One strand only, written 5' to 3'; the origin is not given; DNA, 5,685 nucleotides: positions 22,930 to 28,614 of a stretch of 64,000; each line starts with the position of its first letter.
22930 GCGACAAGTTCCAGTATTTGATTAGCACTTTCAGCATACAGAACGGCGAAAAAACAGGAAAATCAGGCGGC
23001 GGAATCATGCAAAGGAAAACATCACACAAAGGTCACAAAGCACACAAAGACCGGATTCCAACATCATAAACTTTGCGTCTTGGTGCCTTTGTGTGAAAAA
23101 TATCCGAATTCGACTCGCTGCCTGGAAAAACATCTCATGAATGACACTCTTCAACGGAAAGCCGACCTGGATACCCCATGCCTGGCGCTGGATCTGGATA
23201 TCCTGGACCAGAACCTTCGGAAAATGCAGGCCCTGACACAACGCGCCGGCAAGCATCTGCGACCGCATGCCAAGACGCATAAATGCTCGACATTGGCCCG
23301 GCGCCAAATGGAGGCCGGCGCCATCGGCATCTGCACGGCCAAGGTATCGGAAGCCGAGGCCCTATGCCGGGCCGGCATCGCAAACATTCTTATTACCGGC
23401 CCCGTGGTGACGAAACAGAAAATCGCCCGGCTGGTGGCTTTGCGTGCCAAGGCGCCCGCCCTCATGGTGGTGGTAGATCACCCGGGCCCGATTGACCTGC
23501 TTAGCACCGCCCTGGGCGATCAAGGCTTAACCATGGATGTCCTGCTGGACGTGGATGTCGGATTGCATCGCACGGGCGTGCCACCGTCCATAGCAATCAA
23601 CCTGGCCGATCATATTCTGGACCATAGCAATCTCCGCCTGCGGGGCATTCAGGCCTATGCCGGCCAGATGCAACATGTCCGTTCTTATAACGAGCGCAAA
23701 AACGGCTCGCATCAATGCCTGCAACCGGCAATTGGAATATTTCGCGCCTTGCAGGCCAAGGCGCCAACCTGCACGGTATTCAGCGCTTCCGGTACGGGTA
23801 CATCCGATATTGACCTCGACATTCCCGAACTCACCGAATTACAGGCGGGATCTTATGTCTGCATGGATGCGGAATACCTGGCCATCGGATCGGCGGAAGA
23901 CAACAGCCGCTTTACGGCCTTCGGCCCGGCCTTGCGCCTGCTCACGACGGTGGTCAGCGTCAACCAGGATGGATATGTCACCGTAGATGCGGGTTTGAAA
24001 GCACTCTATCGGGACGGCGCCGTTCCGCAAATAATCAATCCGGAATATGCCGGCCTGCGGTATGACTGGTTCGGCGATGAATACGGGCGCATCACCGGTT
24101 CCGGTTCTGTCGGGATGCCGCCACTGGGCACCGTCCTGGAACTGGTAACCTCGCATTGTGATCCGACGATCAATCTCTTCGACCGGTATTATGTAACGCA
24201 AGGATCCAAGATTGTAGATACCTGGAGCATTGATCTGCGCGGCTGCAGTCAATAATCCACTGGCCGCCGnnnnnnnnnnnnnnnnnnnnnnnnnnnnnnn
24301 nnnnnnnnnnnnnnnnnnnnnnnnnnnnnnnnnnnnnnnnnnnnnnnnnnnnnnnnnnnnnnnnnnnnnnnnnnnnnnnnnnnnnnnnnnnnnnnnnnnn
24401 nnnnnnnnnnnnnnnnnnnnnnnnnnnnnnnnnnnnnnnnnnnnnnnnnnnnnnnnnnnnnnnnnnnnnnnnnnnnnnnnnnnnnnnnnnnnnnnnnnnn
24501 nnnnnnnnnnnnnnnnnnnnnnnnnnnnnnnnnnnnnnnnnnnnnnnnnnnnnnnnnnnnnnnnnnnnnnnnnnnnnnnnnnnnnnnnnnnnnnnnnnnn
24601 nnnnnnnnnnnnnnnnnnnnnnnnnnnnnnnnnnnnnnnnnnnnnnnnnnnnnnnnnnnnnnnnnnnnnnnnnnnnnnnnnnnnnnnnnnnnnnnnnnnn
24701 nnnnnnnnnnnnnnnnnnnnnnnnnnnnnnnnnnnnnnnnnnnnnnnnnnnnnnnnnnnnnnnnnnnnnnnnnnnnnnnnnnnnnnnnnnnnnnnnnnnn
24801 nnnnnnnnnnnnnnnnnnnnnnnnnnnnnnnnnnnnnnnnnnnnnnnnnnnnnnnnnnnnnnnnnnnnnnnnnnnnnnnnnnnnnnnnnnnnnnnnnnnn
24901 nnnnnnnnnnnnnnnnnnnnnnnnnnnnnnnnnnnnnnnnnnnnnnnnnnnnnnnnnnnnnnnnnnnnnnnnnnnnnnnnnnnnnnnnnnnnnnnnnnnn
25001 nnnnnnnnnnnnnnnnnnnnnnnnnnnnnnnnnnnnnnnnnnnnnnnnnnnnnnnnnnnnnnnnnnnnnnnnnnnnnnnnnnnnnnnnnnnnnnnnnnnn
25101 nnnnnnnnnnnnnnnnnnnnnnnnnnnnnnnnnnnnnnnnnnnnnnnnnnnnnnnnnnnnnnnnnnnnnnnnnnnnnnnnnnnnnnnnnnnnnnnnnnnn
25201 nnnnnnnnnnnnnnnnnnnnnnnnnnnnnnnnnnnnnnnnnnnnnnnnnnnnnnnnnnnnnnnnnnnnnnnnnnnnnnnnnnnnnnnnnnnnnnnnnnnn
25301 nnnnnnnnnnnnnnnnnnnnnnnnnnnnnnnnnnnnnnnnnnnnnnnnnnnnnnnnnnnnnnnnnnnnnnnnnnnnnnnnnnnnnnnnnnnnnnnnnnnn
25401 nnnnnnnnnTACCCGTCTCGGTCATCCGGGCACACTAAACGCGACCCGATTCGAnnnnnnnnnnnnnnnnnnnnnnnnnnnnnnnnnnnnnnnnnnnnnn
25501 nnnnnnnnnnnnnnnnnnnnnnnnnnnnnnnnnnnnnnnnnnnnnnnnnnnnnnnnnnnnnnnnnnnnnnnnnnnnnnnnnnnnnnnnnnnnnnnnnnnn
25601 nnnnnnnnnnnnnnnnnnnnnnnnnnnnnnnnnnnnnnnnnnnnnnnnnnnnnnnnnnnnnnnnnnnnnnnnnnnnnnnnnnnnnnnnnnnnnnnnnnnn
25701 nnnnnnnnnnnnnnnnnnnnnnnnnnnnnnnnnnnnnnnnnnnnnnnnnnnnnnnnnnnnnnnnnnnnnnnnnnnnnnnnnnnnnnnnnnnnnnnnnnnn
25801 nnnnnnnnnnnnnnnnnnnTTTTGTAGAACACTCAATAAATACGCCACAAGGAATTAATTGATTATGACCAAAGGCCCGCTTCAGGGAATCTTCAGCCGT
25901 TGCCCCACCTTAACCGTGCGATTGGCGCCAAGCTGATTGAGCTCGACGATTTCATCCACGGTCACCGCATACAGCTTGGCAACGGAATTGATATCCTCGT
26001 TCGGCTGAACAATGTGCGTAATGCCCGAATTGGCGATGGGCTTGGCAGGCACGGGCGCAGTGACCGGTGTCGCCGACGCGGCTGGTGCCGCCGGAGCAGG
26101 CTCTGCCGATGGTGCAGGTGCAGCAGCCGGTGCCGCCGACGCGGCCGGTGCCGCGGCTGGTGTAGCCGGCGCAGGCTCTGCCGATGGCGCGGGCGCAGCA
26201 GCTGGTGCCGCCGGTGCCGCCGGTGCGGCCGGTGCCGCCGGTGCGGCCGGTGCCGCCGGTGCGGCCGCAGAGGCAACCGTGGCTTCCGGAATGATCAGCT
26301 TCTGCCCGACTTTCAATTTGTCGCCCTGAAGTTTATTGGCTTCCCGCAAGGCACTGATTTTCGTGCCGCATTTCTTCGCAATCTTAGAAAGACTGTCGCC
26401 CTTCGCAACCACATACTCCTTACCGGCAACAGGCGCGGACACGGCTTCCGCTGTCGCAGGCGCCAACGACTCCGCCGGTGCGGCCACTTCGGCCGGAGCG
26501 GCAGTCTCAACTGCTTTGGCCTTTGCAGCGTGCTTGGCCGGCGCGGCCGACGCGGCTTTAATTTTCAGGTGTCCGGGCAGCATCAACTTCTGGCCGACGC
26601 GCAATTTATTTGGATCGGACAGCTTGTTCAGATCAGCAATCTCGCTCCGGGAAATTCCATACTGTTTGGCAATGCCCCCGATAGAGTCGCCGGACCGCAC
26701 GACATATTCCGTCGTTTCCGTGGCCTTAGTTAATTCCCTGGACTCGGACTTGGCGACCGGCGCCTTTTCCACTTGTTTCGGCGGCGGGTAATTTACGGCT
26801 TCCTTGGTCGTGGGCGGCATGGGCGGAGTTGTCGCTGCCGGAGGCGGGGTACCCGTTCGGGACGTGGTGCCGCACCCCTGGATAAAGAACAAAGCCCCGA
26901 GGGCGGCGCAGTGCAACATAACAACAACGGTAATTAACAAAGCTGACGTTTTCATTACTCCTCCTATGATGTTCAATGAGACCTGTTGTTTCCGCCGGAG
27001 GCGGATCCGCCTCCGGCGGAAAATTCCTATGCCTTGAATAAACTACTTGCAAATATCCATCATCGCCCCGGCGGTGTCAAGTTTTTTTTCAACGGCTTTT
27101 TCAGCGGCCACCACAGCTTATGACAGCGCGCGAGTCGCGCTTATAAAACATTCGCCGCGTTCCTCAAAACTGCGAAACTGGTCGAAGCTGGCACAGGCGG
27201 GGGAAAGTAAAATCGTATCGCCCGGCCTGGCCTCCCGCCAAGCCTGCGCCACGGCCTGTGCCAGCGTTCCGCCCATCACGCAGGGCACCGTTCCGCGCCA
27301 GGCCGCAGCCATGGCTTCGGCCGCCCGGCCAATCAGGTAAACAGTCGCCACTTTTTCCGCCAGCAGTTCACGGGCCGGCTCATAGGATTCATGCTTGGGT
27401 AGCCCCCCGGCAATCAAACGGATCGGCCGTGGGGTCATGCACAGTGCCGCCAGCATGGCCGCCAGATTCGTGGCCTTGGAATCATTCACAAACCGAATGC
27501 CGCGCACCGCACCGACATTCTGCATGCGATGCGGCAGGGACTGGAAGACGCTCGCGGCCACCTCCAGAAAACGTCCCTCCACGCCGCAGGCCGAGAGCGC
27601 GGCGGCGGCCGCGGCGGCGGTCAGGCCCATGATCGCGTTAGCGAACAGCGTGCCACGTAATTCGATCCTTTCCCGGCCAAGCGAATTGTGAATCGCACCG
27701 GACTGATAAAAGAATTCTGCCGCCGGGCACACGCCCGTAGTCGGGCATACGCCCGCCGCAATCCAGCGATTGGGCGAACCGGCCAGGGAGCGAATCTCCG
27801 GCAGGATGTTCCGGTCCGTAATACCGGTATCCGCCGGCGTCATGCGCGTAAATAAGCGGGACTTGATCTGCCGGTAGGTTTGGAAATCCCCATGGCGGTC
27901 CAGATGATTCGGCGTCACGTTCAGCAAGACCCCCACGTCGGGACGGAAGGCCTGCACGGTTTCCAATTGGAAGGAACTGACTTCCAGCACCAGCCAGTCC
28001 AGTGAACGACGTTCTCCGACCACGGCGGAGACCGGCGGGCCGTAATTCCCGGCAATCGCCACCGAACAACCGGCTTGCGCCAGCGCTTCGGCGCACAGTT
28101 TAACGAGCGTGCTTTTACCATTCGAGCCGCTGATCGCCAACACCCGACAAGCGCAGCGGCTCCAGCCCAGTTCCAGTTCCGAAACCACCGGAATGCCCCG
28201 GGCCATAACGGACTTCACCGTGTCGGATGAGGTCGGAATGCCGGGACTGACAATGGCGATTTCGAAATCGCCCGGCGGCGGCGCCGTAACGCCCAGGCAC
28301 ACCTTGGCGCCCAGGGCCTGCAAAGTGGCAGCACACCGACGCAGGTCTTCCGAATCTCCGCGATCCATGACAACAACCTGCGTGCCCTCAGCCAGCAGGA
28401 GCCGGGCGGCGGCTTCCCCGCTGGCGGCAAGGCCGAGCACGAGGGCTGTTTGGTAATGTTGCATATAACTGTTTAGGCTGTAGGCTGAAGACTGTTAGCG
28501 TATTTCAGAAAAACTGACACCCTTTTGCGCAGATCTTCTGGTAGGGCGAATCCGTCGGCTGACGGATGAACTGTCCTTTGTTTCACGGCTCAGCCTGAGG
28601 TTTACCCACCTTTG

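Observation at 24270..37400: Atypically fragmented dcw cluster with long structured spacers and missing distal genes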

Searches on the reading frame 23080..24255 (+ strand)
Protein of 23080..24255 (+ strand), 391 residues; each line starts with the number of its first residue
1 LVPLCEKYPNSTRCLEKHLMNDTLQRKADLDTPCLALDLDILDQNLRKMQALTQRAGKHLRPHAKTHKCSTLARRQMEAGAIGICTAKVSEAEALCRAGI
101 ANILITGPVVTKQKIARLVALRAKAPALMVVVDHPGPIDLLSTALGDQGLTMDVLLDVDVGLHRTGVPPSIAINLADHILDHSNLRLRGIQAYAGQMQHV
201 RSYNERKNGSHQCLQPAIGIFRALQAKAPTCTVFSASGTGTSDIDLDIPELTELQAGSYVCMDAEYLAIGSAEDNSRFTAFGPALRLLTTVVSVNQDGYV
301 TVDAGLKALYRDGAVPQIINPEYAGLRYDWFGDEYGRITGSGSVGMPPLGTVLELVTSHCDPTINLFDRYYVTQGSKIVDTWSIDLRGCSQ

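Call 4: search_protein_families(library=pfam, proteins=[window:23080-24255:+], max_evalue=0.01)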
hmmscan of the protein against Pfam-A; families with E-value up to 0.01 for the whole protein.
window:23080-24255:+ (391 aa): 2 families
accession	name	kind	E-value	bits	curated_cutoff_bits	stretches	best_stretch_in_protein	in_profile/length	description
PF01168.26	Ala_racemase_N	-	3.6e-22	79.6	24.1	1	38-260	2-215/220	Alanine racemase, N-terminal domain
PF14031.13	D-ser_dehydrat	-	5.7e-17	62.6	22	1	284-372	1-96/97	Putative serine dehydratase domain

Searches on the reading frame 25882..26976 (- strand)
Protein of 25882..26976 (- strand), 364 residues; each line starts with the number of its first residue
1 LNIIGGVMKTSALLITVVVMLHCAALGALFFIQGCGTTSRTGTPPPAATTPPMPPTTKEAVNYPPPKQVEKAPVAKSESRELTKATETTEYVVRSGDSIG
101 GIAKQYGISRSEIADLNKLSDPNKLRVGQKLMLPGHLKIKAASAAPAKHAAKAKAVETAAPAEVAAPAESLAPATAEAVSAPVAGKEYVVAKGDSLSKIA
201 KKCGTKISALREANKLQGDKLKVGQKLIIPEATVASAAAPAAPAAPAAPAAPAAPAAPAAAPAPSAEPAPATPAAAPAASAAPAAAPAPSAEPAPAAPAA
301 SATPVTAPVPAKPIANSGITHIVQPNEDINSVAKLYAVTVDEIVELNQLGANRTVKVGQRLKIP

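Call 4: search_protein_families(library=pfam, proteins=[window:25882-26976:-], max_evalue=0.01)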
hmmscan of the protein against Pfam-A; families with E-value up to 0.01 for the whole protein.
window:25882-26976:- (364 aa): 7 families
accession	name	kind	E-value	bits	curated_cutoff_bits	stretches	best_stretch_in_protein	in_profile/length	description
PF01476.26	LysM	-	6.9e-43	144.8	20.9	3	188-230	1-43/43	LysM domain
PF23473.1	LysM3_LYK4_5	-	2.1e-14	53.8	29.3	2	188-220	5-37/48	LYK4/5 LysM3 domain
PF23446.1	LysM1_NFP_LYK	-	3.4e-10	41.1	36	0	98-134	17-54/60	NFP/LYK LysM1 domain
PF23472.1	LysM2_CERK1_LYK3_4_5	-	4.6e-07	30.1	27.4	1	187-230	7-54/56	LYK3/4/5 LysM2 domain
PF23462.1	LysM3_NFP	-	9.4e-05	23.3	28.1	0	319-357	3-40/48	NFP LysM3 domain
PF09103.16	BRCA-2_OB1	-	0.0011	19.3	25.6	0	216-244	67-95/123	BRCA2, oligonucleotide/oligosaccharide-binding, domain 1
PF23577.1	LysM_RLK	-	0.0049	17.3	27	0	191-214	6-29/44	LysM domain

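Call 59: search_protein_families(library=ncbifam, proteins=[window:25882-26976:-], max_evalue=0.01)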
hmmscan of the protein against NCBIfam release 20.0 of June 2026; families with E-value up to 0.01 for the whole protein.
window:25882-26976:- (364 aa): 21 families
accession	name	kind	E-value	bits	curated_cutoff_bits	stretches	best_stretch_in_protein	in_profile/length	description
NF008050.0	PRK10783.1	equivalog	1.5e-23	82.8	508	2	176-237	334-395/457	murein transglycosylase D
NF040883.1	amid_act_ActS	equivalog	1.7e-21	76.6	375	2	78-165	23-108/242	amidase activator ActS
NF050804.1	CellDivDipMCaul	equivalog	1.3e-19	70.5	900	4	38-141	88-186/634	cell division endopeptidase DipM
NF004974.0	PRK06347.1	equivalog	2.7e-19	69.6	701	3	177-244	471-538/592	1,4-beta-N-acetylmuramoylhydrolase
NF041208.1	celldiv_DipM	equivalog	3.3e-19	69.4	740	3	172-277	170-275/419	cell division endopeptidase DipM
NF052398.1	Agg_Promo_Fact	equivalog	3.8e-19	69.6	170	2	182-268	25-112/202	aggregation-promoting factor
NF042931.1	SAG1386_EF1546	equivalog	2.1e-17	63.6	80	3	13-131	31-155/158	SAG1386/EF1546 family surface-associated protein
TIGR02899.1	spore_safA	subfamily_domain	1.5e-14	53.6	67.85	2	93-134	1-43/44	SafA/ExsA family spore coat assembly protein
NF047755.1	LIC_10271_M23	exception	3.9e-13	49.6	180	1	83-151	19-88/207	LIC_10271 family cell wall hydrolase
NF010723.1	PRK14125.1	equivalog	5.4e-13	48.7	60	1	186-230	33-85/87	cell division suppressor protein YneA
TIGR02907.1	spore_VI_D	equivalog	1.1e-12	48.2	169.85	1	321-364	302-344/344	stage VI sporulation protein D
NF008652.0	PRK11649.1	equivalog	7.4e-12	44.7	341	2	74-131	80-139/439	murein DD-endopeptidase MepM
NF008399.0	PRK11198.1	equivalog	1.4e-10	41.8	134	2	184-232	94-148/149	peptidoglycan-binding protein LysM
NF010495.0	PRK13914.1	equivalog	5.1e-08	32.3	647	2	175-234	17-76/481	invasion associated endopeptidase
NF040979.1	Ve_Ilp_Nterm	equivalog_domain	1.6e-06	26.8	1125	1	280-348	54-118/550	inverse autotransporter adhesin Ilp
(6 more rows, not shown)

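Call 97: list_cluster_members(proteins=[window:25882-26955:-, window:36253-36447:-, window:25628-25819:-, window:25455-25631:-, window:34855-35244:-, window:24270-25409:-])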
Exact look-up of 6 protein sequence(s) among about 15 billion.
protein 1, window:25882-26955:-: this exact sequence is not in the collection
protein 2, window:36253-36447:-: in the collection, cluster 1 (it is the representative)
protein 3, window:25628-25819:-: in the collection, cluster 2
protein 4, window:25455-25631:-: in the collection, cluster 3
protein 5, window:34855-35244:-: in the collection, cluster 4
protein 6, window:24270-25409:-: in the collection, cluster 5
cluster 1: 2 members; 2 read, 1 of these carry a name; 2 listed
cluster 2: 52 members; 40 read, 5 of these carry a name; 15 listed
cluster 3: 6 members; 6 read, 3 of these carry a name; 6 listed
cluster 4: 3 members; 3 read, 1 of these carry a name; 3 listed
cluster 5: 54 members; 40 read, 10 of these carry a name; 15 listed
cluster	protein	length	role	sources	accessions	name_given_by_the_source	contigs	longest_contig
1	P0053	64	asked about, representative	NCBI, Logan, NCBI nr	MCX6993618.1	MAG: hypothetical protein NT011_10820 [Kiritimatiellaeota bacterium] | hypothetical protein [Kiritimatiellota bacterium]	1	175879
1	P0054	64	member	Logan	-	-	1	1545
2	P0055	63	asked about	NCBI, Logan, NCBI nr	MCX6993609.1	MAG: type II toxin-antitoxin system HicB family antitoxin [Kiritimatiellaeota bacterium] | type II toxin-antitoxin system HicB family antitoxin [Kiritimatiellota bacterium]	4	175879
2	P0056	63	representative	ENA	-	-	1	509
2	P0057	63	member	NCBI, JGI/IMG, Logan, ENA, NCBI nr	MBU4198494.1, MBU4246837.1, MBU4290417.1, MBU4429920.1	MAG: type II toxin-antitoxin system HicB family antitoxin [Verrucomicrobia bacterium] | type II toxin-antitoxin system HicB family antitoxin [Verrucomicrobiota bacterium]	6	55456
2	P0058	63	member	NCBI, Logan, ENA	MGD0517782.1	MAG: hypothetical protein ABSA26_09630 [Thermoguttaceae bacterium]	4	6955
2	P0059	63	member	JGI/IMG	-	predicted RNase H-like HicB family nuclease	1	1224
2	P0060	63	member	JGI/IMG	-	predicted RNase H-like HicB family nuclease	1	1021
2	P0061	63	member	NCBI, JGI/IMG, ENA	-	-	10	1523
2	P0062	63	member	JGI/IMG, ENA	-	-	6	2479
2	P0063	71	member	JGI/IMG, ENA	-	-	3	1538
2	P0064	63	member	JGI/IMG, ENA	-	-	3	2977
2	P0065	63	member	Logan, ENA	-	-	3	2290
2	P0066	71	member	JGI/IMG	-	-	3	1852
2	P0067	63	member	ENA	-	-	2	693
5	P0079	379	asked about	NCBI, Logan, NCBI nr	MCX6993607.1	MAG: putative lipid II flippase FtsW [Kiritimatiellaeota bacterium] | putative lipid II flippase FtsW [Kiritimatiellota bacterium]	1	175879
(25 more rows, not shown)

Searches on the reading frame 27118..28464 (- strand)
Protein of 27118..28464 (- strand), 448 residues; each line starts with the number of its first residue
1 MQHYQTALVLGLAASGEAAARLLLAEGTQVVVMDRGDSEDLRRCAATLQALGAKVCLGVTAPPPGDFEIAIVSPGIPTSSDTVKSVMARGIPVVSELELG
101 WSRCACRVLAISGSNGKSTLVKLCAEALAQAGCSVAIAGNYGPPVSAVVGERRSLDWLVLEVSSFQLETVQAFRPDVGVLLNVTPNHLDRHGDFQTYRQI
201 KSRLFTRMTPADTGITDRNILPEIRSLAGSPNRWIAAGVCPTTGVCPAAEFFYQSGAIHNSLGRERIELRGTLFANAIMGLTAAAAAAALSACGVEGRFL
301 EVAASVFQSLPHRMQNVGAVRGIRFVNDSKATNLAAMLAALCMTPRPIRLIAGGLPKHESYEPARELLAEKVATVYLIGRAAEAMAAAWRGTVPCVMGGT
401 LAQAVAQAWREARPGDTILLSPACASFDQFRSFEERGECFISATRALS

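Call 3: search_protein_families(library=pfam, proteins=[window:27118-28464:-], max_evalue=0.01)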
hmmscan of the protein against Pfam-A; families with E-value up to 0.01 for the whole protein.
window:27118-28464:- (448 aa): 3 families
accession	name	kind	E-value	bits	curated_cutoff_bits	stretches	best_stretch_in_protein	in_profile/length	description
PF08245.18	Mur_ligase_M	-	2.2e-17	64.1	24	1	111-216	1-121/200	Mur ligase middle domain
PF02875.26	Mur_ligase_C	-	5.1e-12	47.2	28.4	1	312-424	1-127/127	Mur ligase, glutamate ligase domain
PF21799.2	MurD-like_N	-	7.1e-07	29.9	27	1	6-94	2-87/88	Mur ligase MurD-like, N-terminal domain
